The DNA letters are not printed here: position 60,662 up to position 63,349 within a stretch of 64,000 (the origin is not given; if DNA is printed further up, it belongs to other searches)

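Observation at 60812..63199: Homing-endonuclease intein inserted immediately after the catalytic GGQ of release factor aRF1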

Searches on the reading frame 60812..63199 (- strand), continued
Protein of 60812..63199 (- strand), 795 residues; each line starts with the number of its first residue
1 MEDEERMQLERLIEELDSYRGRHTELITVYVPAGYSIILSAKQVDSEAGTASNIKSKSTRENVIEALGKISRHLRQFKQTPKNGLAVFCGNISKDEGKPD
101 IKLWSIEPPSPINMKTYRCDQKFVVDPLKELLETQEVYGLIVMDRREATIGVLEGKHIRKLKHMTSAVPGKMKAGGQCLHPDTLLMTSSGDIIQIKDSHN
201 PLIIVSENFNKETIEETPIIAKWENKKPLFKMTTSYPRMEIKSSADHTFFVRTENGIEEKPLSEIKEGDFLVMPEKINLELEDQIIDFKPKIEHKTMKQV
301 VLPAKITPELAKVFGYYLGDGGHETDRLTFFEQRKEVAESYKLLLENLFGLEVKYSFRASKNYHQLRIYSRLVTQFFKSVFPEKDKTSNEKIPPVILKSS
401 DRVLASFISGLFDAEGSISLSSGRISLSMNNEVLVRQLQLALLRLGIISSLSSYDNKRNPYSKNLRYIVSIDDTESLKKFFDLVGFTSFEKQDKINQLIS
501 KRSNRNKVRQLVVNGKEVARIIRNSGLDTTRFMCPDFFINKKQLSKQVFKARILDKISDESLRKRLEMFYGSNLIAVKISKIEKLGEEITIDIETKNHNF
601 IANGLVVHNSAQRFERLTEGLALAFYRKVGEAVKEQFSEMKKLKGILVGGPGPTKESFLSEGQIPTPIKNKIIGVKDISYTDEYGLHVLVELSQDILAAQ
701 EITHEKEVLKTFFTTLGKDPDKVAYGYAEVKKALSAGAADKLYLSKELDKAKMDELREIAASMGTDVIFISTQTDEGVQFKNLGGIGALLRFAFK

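Call 8: find_homologous_proteins(query=window:60812-63199:-, max_evalue=1e-10)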
Query window:60812-63199:- (795 aa): 784 proteins with E <= 1e-10 among 8000 candidates; the best 120 are listed.
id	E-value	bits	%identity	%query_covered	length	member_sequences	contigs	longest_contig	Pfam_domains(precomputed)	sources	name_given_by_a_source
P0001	0.0e+0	1749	100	100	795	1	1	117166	PF03465.21,PF03464.21,PF18854.7,PF14528.12,PF14890.12,PF03463.21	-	-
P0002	0.0e+0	1199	67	97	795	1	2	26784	PF03465.21,PF03464.21,PF18854.7,PF14528.12,PF14890.12,PF03463.21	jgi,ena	-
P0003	0.0e+0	1174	66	100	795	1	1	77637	PF03465.21,PF03464.21,PF18854.7,PF14528.12,PF14890.12,PF03463.21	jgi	jgi:peptide subunit release factor 1 (eRF1)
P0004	0.0e+0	1127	62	100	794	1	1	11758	PF03465.21,PF03464.21,PF18854.7,PF14528.12,PF14890.12,PF03463.21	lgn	-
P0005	0.0e+0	1123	63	99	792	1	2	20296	PF03465.21,PF03464.21,PF18854.7,PF14528.12,PF14890.12,PF03463.21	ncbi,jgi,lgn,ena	-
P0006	0.0e+0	1108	62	97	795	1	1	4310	PF03465.21,PF03464.21,PF14528.12,PF14890.12,PF03463.21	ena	-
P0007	0.0e+0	1106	62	100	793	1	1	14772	PF03465.21,PF03464.21,PF18854.7,PF14528.12,PF14890.12,PF03463.21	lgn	-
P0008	0.0e+0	1104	62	100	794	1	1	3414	PF03465.21,PF01248.32,PF03464.21,PF18854.7,PF14528.12,PF14890.12,PF03463.21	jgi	jgi:peptide subunit release factor 1 (eRF1)/intein/homing endonuclease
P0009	0.0e+0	1099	61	100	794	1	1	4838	PF03465.21,PF03464.21,PF18854.7,PF14528.12,PF14890.12,PF03463.21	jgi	jgi:peptide subunit release factor 1 (eRF1)/intein/homing endonuclease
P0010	0.0e+0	1096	61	100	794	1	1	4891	PF03465.21,PF03464.21,PF18854.7,PF14528.12,PF14890.12,PF03463.21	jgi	jgi:peptide subunit release factor 1 (eRF1)/intein/homing endonuclease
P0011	0.0e+0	1095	61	100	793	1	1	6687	PF03465.21,PF03464.21,PF18854.7,PF14528.12,PF14890.12,PF03463.21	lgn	-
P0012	0.0e+0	1092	62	100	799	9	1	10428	PF03465.21,PF03464.21,PF18854.7,PF14528.12,PF14890.12,PF03463.21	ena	-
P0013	0.0e+0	1086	61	99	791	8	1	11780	PF03465.21,PF03464.21,PF18854.7,PF14528.12,PF14890.12,PF03463.21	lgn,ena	-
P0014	0.0e+0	1084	61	99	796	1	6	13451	PF03465.21,PF03464.21,PF18854.7,PF14528.12,PF14890.12,PF03463.21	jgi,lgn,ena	-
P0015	0.0e+0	1078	62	97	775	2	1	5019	PF03465.21,PF03464.21,PF18854.7,PF14528.12,PF14890.12,PF03463.21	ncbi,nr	ncbi:MAG: hypothetical protein KKF56_04010, partial [Nanoarchaeota archaeon]|nr:hypothetical protein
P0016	0.0e+0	1074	62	100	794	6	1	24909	PF03465.21,PF03464.21,PF14528.12,PF14890.12,PF03463.21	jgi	-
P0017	0.0e+0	1071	61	97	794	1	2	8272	PF03465.21,PF03464.21,PF18854.7,PF14528.12,PF14890.12,PF03463.21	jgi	jgi:peptide subunit release factor 1 (eRF1)/intein/homing endonuclease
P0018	0.0e+0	1070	60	100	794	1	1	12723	PF03465.21,PF03464.21,PF18854.7,PF14528.12,PF18859.7,PF14890.12,PF03463.21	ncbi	-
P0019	0.0e+0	1069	61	100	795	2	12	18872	PF03465.21,PF03464.21,PF18854.7,PF14528.12,PF14890.12,PF03463.21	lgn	-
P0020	0.0e+0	1069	61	97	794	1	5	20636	PF03465.21,PF03464.21,PF18854.7,PF14528.12,PF14890.12,PF03463.21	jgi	jgi:peptide subunit release factor 1 (eRF1)/intein/homing endonuclease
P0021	0.0e+0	1068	61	100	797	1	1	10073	PF03465.21,PF03464.21,PF18854.7,PF14528.12,PF14890.12,PF03463.21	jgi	-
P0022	0.0e+0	1068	61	97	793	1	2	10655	PF03465.21,PF03464.21,PF18854.7,PF14528.12,PF14890.12,PF03463.21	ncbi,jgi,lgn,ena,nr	ncbi:hypothetical protein DRN69_01390 [Candidatus Pacearchaeota archaeon]|nr:MAG: hypothetical prote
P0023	0.0e+0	1067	61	97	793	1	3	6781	PF03465.21,PF03464.21,PF18854.7,PF14528.12,PF14890.12,PF03463.21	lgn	-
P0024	0.0e+0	1067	61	100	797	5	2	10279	PF03465.21,PF03464.21,PF18854.7,PF14528.12,PF14890.12,PF03463.21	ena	-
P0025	0.0e+0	1066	61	100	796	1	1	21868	PF03465.21,PF03464.21,PF18854.7,PF14528.12,PF14890.12,PF03463.21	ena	-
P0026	0.0e+0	1066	60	97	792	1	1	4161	PF03465.21,PF03464.21,PF18854.7,PF14528.12,PF14890.12,PF03463.21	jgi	jgi:peptide subunit release factor 1 (eRF1)/intein/homing endonuclease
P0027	0.0e+0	1065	60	98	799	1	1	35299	PF03465.21,PF03464.21,PF18854.7,PF14528.12,PF14890.12,PF03463.21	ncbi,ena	-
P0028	0.0e+0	1065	61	99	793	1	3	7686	PF03465.21,PF03464.21,PF18854.7,PF14528.12,PF14890.12,PF03463.21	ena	-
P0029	0.0e+0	1064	61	98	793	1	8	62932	PF03465.21,PF03464.21,PF18854.7,PF14528.12,PF14890.12,PF03463.21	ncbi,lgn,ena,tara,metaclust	tara:strand:+ start:50472 stop:52853 length:2382 start_codon:yes stop_codon:yes gene_type:complete|m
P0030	0.0e+0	1062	59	100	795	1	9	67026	PF03465.21,PF03464.21,PF18854.7,PF14528.12,PF14890.12,PF03463.21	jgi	jgi:peptide subunit release factor 1 (eRF1)/intein/homing endonuclease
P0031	0.0e+0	1060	61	99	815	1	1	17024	PF03465.21,PF03464.21,PF14528.12,PF14890.12,PF03463.21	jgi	jgi:peptide subunit release factor 1 (eRF1)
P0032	0.0e+0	1059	60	99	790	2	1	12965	PF03465.21,PF03464.21,PF18854.7,PF14528.12,PF14890.12,PF03463.21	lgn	-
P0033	0.0e+0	1058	61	98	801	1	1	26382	PF03465.21,PF03464.21,PF18854.7,PF14528.12,PF14890.12,PF03463.21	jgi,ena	-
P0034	0.0e+0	1058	60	100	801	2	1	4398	PF03465.21,PF03464.21,PF18854.7,PF14528.12,PF14890.12,PF03463.21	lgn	-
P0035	0.0e+0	1057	60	100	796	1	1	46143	PF03465.21,PF03464.21,PF14528.12,PF14890.12,PF03463.21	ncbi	-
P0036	0.0e+0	1054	61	97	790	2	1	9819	PF03465.21,PF03464.21,PF18854.7,PF14528.12,PF14890.12,PF03463.21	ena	-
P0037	0.0e+0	1054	60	99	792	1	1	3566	PF03465.21,PF03464.21,PF18854.7,PF14528.12,PF14890.12,PF03463.21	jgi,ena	-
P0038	0.0e+0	1053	60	99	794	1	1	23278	PF03465.21,PF03464.21,PF18854.7,PF14528.12,PF14890.12,PF03463.21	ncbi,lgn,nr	ncbi:hypothetical protein K9L16_02300 [Candidatus Pacearchaeota archaeon]|nr:hypothetical protein [C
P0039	0.0e+0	1052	60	100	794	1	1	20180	PF03465.21,PF03464.21,PF18854.7,PF14528.12,PF18859.7,PF14890.12,PF03463.21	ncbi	-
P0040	0.0e+0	1052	59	99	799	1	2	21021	PF03465.21,PF03464.21,PF18854.7,PF14528.12,PF14890.12,PF03463.21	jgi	-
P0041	0.0e+0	1050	61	99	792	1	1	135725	PF03465.21,PF03464.21,PF18854.7,PF14528.12,PF14890.12,PF03463.21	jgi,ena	-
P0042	0.0e+0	1050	59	100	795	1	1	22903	PF03465.21,PF03464.21,PF18854.7,PF14528.12,PF18859.7,PF14890.12,PF03463.21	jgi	jgi:peptide subunit release factor 1 (eRF1)/intein/homing endonuclease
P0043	0.0e+0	1050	60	97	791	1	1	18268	PF03465.21,PF03464.21,PF18854.7,PF14528.12,PF14890.12,PF03463.21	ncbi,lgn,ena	-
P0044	0.0e+0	1050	60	97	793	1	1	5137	PF03465.21,PF03464.21,PF18854.7,PF14528.12,PF14890.12,PF03463.21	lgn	-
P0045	0.0e+0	1050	60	99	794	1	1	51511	PF03465.21,PF03464.21,PF18854.7,PF14528.12,PF14890.12,PF03463.21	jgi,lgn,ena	-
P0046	0.0e+0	1049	60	97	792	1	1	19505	PF03465.21,PF03464.21,PF18854.7,PF14528.12,PF14890.12,PF03463.21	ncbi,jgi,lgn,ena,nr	ncbi:hypothetical protein COU59_02760 [Candidatus Pacearchaeota archaeon CG10_big_fil_rev_8_21_14_0_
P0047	0.0e+0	1049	60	100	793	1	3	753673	PF03465.21,PF03464.21,PF18854.7,PF14528.12,PF14890.12,PF03463.21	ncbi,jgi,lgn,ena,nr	ncbi:MAG TPA: LAGLIDADG family homing endonuclease [Candidatus Paceibacterota bacterium]|nr:LAGLIDAD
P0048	0.0e+0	1048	59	99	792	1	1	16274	PF03465.21,PF03464.21,PF18854.7,PF14528.12,PF14890.12,PF03463.21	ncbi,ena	ncbi:MAG: LAGLIDADG family homing endonuclease [Nanoarchaeota archaeon]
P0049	0.0e+0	1046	59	100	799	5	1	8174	PF03465.21,PF03464.21,PF18854.7,PF14528.12,PF14890.12,PF03463.21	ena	-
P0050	0.0e+0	1046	61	97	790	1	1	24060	PF03465.21,PF03464.21,PF18854.7,PF14528.12,PF14890.12,PF03463.21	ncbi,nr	ncbi:hypothetical protein HYW76_05520 [Candidatus Pacearchaeota archaeon]|nr:hypothetical protein [C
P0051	0.0e+0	1046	61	97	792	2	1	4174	PF03465.21,PF03464.21,PF18854.7,PF14528.12,PF14890.12,PF03463.21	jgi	-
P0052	0.0e+0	1046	59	99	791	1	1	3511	PF03465.21,PF03464.21,PF18854.7,PF14528.12,PF14890.12,PF03463.21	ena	-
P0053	0.0e+0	1045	60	97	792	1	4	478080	PF03465.21,PF03464.21,PF18854.7,PF14528.12,PF14890.12,PF03463.21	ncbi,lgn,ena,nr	ncbi:hypothetical protein KAI04_01050 [Candidatus Pacearchaeota archaeon]|nr:hypothetical protein [C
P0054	0.0e+0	1045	60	97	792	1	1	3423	PF03465.21,PF03464.21,PF18854.7,PF14528.12,PF14890.12,PF03463.21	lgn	-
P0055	0.0e+0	1045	60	100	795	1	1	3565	PF03465.21,PF03464.21,PF18854.7,PF14528.12,PF14890.12,PF03463.21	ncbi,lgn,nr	ncbi:MAG: LAGLIDADG family homing endonuclease [Nanoarchaeota archaeon]|nr:LAGLIDADG family homing e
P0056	0.0e+0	1045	60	97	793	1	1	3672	PF03465.21,PF03464.21,PF18854.7,PF14528.12,PF14890.12,PF03463.21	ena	-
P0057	0.0e+0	1045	61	99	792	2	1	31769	PF03465.21,PF03464.21,PF18854.7,PF14528.12,PF14890.12,PF03463.21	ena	-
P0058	0.0e+0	1044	59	97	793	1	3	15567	PF03465.21,PF03464.21,PF18854.7,PF14528.12,PF14890.12,PF03463.21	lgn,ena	-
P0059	0.0e+0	1044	59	97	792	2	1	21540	PF03465.21,PF03464.21,PF18854.7,PF14528.12,PF14890.12,PF03463.21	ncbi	-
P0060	0.0e+0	1043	61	97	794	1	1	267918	PF03465.21,PF03464.21,PF18854.7,PF14528.12,PF14890.12,PF03463.21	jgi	jgi:peptide subunit release factor 1 (eRF1)/uncharacterized pyridoxamine 5'-phosphate oxidase family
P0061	0.0e+0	1042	60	97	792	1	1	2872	PF03465.21,PF03464.21,PF18854.7,PF14528.12,PF14890.12,PF03463.21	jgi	-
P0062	0.0e+0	1041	60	100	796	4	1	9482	PF03465.21,PF03464.21,PF14528.12,PF14890.12,PF03463.21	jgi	-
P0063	0.0e+0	1041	59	100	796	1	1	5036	PF03465.21,PF03464.21,PF18854.7,PF14528.12,PF18859.7,PF14890.12,PF03463.21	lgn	-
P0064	0.0e+0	1040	60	98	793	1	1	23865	PF03465.21,PF03464.21,PF18854.7,PF14528.12,PF14890.12,PF03463.21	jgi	-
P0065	0.0e+0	1040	59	98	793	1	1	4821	PF03465.21,PF03464.21,PF18854.7,PF14528.12,PF14890.12,PF03463.21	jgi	-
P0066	0.0e+0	1040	59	97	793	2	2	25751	PF03465.21,PF03464.21,PF18854.7,PF14528.12,PF14890.12,PF03463.21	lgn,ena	-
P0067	0.0e+0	1040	58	99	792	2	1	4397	PF03465.21,PF03464.21,PF18854.7,PF14528.12,PF14890.12,PF03463.21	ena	-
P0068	0.0e+0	1040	59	100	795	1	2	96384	PF03465.21,PF03464.21,PF18854.7,PF14528.12,PF14890.12,PF03463.21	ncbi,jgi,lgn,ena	-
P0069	0.0e+0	1040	59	100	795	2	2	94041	PF03465.21,PF03464.21,PF18854.7,PF14528.12,PF14890.12,PF03463.21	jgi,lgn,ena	-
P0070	0.0e+0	1039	59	100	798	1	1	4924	PF03465.21,PF03464.21,PF18854.7,PF14528.12,PF14890.12,PF03463.21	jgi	jgi:peptide subunit release factor 1 (eRF1)/intein/homing endonuclease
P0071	0.0e+0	1039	60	99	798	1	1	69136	PF03465.21,PF03464.21,PF18854.7,PF14528.12,PF14890.12,PF03463.21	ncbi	-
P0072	0.0e+0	1039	59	99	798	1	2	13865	PF03465.21,PF03464.21,PF18854.7,PF14528.12,PF14890.12,PF03463.21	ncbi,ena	-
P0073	0.0e+0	1039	60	99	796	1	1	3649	PF03465.21,PF03464.21,PF18854.7,PF14528.12,PF18859.7,PF14890.12,PF03463.21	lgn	-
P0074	0.0e+0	1038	59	100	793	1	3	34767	PF03465.21,PF03464.21,PF18854.7,PF14528.12,PF14890.12,PF03463.21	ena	-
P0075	0.0e+0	1038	59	97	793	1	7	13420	PF03465.21,PF03464.21,PF18854.7,PF14528.12,PF14890.12,PF03463.21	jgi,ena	-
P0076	0.0e+0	1038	60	97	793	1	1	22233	PF03465.21,PF03464.21,PF18854.7,PF14528.12,PF14890.12,PF03463.21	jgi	jgi:peptide subunit release factor 1 (eRF1)/intein/homing endonuclease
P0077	0.0e+0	1038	59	98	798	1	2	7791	PF03465.21,PF03464.21,PF18854.7,PF14528.12,PF14890.12,PF03463.21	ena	-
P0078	0.0e+0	1037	60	97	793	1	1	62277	PF03465.21,PF03464.21,PF18854.7,PF14528.12,PF14890.12,PF03463.21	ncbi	-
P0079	0.0e+0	1037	61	100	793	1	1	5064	PF03465.21,PF03464.21,PF18854.7,PF14528.12,PF14890.12,PF03463.21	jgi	jgi:peptide subunit release factor 1 (eRF1)/intein/homing endonuclease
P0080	0.0e+0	1037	59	99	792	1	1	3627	PF03465.21,PF03464.21,PF18854.7,PF14528.12,PF14890.12,PF03463.21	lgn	-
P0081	0.0e+0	1036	59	97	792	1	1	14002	PF03465.21,PF03464.21,PF18854.7,PF14528.12,PF14890.12,PF03463.21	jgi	jgi:peptide subunit release factor 1 (eRF1)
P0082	0.0e+0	1036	59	97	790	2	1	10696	PF03465.21,PF03464.21,PF18854.7,PF14528.12,PF14890.12,PF03463.21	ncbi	ncbi:MAG: LAGLIDADG family homing endonuclease, partial [Nanoarchaeota archaeon]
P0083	0.0e+0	1035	60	99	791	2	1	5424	PF03465.21,PF03464.21,PF18854.7,PF14528.12,PF18859.7,PF14890.12,PF03463.21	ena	-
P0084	0.0e+0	1035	59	97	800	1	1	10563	PF03465.21,PF03464.21,PF14528.12,PF14890.12,PF03463.21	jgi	jgi:peptide subunit release factor 1 (eRF1)/intein/homing endonuclease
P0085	0.0e+0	1035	60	99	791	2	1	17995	PF03465.21,PF03464.21,PF18854.7,PF14528.12,PF14890.12,PF03463.21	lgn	-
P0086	0.0e+0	1035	59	97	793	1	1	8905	PF03465.21,PF03464.21,PF18854.7,PF14528.12,PF14890.12,PF03463.21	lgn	-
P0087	0.0e+0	1034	58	99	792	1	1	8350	PF03465.21,PF03464.21,PF18854.7,PF14528.12,PF14890.12,PF03463.21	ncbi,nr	ncbi:MAG: hypothetical protein KJ879_03590 [Nanoarchaeota archaeon]|nr:hypothetical protein [Nanoarc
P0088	0.0e+0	1034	60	99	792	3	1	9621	PF03465.21,PF03464.21,PF18854.7,PF14528.12,PF14890.12,PF03463.21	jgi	-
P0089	0.0e+0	1034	58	99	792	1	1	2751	PF03465.21,PF03464.21,PF18854.7,PF14528.12,PF14890.12,PF03463.21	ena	-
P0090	0.0e+0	1034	58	97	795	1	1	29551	PF03465.21,PF03464.21,PF18854.7,PF14528.12,PF14890.12,PF03463.21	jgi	-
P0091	0.0e+0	1033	60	97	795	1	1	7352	PF03465.21,PF03464.21,PF18854.7,PF14528.12,PF14890.12,PF03463.21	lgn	-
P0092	0.0e+0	1033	58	99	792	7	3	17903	PF03465.21,PF03464.21,PF18854.7,PF14528.12,PF14890.12,PF03463.21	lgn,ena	-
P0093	0.0e+0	1033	59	97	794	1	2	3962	PF03465.21,PF03464.21,PF18854.7,PF14528.12,PF14890.12,PF03463.21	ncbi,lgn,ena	ncbi:MAG: LAGLIDADG family homing endonuclease [Nanoarchaeota archaeon]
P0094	0.0e+0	1032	60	99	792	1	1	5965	PF03465.21,PF03464.21,PF18854.7,PF14528.12,PF14890.12,PF03463.21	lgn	-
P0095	0.0e+0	1032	59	99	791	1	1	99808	PF03465.21,PF03464.21,PF18854.7,PF14528.12,PF14890.12,PF03463.21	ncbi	-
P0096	0.0e+0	1032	60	99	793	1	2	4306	PF03465.21,PF03464.21,PF18854.7,PF14528.12,PF14890.12,PF03463.21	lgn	-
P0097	0.0e+0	1030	58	99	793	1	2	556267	PF03465.21,PF03464.21,PF18854.7,PF14528.12,PF14890.12,PF03463.21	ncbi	-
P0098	0.0e+0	1030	58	99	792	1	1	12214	PF03465.21,PF03464.21,PF18854.7,PF14528.12,PF14890.12,PF03463.21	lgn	-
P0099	0.0e+0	1030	59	100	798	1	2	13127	PF03465.21,PF03464.21,PF18854.7,PF14528.12,PF14890.12,PF03463.21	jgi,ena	-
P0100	0.0e+0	1030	59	97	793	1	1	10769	PF03465.21,PF03464.21,PF18854.7,PF14528.12,PF14890.12,PF03463.21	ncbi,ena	ncbi:MAG: LAGLIDADG family homing endonuclease [Nanoarchaeota archaeon]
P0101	0.0e+0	1030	59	99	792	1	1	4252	PF03465.21,PF03464.21,PF18854.7,PF14528.12,PF14890.12,PF03463.21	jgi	-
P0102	0.0e+0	1030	59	99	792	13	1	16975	PF03465.21,PF03464.21,PF18854.7,PF14528.12,PF14890.12,PF03463.21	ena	-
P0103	0.0e+0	1029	58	100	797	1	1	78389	PF03465.21,PF03464.21,PF18854.7,PF14528.12,PF18859.7,PF14890.12,PF03463.21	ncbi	-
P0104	0.0e+0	1029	59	99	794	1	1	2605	PF03465.21,PF03464.21,PF18854.7,PF14528.12,PF14890.12,PF03463.21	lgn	-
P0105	0.0e+0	1029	59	99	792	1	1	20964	PF03465.21,PF03464.21,PF18854.7,PF14528.12,PF14890.12,PF03463.21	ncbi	-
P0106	0.0e+0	1029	58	99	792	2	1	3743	PF03465.21,PF03464.21,PF18854.7,PF14528.12,PF14890.12,PF03463.21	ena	-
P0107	0.0e+0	1028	58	100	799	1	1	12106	PF03465.21,PF03464.21,PF18854.7,PF14528.12,PF14890.12,PF03463.21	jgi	-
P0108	0.0e+0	1028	58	100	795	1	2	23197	PF03465.21,PF03464.21,PF18854.7,PF14528.12,PF14890.12,PF03463.21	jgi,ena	-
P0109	0.0e+0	1027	58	99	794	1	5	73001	PF03465.21,PF03464.21,PF18854.7,PF14528.12,PF14890.12,PF03463.21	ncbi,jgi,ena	-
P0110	0.0e+0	1027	57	100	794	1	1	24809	PF03465.21,PF03464.21,PF18854.7,PF14528.12,PF14890.12,PF03463.21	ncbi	-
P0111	0.0e+0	1027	59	97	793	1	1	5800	PF03465.21,PF03464.21,PF18854.7,PF14528.12,PF14890.12,PF03463.21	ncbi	-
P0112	0.0e+0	1027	59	100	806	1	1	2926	PF03465.21,PF03464.21,PF18854.7,PF14528.12,PF14890.12,PF03463.21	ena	-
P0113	0.0e+0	1026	59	99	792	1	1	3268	PF03465.21,PF03464.21,PF18854.7,PF14528.12,PF14890.12,PF03463.21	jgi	-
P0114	0.0e+0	1026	58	99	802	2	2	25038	PF03465.21,PF03464.21,PF14528.12,PF14890.12,PF03463.21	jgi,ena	-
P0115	0.0e+0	1025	59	100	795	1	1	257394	PF03465.21,PF03464.21,PF18854.7,PF14528.12,PF14890.12,PF03463.21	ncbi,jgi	ncbi:MAG: LAGLIDADG family homing endonuclease [Candidatus Pacearchaeota archaeon]|jgi:peptide subun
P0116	0.0e+0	1025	58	100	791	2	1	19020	PF03465.21,PF03464.21,PF18854.7,PF14528.12,PF14890.12,PF03463.21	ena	-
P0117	0.0e+0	1025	59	100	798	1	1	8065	PF03465.21,PF03464.21,PF18854.7,PF14528.12,PF14890.12,PF03463.21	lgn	-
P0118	0.0e+0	1025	57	100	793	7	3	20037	PF03465.21,PF03464.21,PF18854.7,PF14528.12,PF14890.12,PF03463.21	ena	-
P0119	0.0e+0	1024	59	99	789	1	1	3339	PF03465.21,PF03464.21,PF18854.7,PF14528.12,PF14890.12,PF03463.21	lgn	-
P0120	0.0e+0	1024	57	100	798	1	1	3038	PF03465.21,PF03464.21,PF18854.7,PF14528.12,PF14890.12,PF03463.21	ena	-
